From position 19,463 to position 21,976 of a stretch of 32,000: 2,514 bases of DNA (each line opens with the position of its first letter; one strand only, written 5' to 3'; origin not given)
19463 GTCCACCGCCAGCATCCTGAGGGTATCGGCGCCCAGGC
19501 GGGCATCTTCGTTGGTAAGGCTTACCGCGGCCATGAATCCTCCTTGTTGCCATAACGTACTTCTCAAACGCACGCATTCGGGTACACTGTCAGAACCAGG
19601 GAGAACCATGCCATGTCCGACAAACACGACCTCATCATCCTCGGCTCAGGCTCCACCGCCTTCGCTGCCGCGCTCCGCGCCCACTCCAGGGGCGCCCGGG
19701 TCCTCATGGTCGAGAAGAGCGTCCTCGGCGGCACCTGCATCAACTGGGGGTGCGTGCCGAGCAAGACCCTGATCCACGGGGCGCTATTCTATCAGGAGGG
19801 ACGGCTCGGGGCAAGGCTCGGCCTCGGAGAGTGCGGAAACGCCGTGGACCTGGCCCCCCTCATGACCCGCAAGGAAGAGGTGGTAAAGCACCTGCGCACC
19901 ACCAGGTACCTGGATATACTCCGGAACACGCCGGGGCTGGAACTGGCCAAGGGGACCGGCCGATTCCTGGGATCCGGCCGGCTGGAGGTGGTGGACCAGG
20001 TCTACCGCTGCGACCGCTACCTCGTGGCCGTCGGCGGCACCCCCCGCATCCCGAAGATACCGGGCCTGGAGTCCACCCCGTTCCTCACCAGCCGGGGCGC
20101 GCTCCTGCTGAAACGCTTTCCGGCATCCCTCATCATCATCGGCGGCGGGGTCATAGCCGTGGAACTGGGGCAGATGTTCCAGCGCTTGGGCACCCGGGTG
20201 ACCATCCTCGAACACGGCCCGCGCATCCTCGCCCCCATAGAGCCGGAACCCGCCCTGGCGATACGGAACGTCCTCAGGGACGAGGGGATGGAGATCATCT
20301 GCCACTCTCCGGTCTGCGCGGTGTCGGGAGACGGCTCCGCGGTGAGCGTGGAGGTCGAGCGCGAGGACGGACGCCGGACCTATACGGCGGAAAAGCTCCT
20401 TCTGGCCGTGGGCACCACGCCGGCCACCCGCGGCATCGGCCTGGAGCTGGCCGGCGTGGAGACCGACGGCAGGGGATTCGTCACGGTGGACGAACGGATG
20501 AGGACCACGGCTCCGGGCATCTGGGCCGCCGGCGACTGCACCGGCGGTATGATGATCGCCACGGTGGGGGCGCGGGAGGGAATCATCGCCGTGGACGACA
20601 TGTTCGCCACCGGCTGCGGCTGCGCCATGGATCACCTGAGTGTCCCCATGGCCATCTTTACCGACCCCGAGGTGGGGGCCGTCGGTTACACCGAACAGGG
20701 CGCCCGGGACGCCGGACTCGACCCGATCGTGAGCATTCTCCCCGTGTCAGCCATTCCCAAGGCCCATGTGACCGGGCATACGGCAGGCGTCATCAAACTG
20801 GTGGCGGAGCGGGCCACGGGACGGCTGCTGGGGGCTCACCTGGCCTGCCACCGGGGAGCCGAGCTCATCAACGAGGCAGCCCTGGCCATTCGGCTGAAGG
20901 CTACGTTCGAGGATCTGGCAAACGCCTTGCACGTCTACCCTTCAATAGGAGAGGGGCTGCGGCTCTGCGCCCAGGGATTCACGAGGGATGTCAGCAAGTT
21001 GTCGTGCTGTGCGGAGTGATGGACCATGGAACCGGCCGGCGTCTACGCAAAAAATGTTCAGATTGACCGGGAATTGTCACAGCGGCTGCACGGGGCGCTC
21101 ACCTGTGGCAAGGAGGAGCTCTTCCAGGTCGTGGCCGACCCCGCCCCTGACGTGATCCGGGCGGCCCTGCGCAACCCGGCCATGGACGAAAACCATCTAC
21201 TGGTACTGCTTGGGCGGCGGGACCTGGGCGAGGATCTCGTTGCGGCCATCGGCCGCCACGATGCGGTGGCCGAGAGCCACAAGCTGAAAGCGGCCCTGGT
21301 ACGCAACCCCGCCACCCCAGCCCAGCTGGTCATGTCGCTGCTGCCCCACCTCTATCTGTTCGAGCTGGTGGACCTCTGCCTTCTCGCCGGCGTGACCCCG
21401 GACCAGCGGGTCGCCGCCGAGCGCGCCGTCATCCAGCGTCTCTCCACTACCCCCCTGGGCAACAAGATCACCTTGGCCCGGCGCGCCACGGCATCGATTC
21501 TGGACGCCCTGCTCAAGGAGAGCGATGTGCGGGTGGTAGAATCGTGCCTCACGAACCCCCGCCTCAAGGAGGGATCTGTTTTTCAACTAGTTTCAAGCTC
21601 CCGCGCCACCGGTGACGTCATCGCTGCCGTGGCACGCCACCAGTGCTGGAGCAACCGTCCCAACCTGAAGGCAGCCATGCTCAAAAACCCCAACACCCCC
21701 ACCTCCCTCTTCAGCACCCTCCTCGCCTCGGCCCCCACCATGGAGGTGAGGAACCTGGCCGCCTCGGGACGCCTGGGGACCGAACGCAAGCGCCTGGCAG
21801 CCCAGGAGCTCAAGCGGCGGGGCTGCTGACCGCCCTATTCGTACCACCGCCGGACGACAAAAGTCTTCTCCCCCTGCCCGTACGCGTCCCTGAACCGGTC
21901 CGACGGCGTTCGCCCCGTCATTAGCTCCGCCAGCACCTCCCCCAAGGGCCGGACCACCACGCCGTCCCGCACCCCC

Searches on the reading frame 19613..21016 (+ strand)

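Call 64: search_protein_families(library=pfam, proteins=[window:19613-21016:+], max_evalue=0.001)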
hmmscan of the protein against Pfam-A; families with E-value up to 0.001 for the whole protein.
window:19613-21016:+ (468 aa): 9 families
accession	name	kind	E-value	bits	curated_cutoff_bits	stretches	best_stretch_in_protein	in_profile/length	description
PF07992.20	Pyr_redox_2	-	5e-61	207.1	26.1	1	6-323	2-291/291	Pyridine nucleotide-disulphide oxidoreductase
PF02852.28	Pyr_redox_dim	-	5.9e-29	100.9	25.3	1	344-449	1-106/110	Pyridine nucleotide-disulphide oxidoreductase, dimerisation domain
PF00070.33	Pyr_redox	-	1.5e-16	61.1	22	1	173-249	2-80/82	Pyridine nucleotide-disulphide oxidoreductase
PF13738.12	Pyr_redox_3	-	1.3e-11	44.8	30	1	128-307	120-305/305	Pyridine nucleotide-disulphide oxidoreductase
PF12831.13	FAD_oxidored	-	3.3e-08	33.7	27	1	6-42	1-38/416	FAD dependent oxidoreductase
PF13450.12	NAD_binding_8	-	0.00014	22.5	21.9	0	9-44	1-37/68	NAD(P)-binding Rossmann-like domain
PF00890.30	FAD_binding_2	-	0.00014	21.6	20.4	0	6-38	1-33/414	FAD binding domain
PF01266.30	DAO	-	0.0003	20.9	27.9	0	6-41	1-38/353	FAD dependent oxidoreductase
PF03486.20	HI0933_like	-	0.00035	20.6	50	0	6-36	2-32/244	HI0933-like protein Rossmann domain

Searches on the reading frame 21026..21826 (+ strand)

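Call 62: search_protein_families(library=pfam, proteins=[window:21026-21826:+], max_evalue=0.01)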
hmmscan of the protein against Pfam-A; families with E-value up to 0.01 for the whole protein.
window:21026-21826:+ (267 aa): 1 family
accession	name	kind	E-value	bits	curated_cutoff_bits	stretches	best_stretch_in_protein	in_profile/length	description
PF25591.1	LRV_2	-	0.0066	16.9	27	0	210-242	23-54/61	Leucine Rich Repeat Variant domain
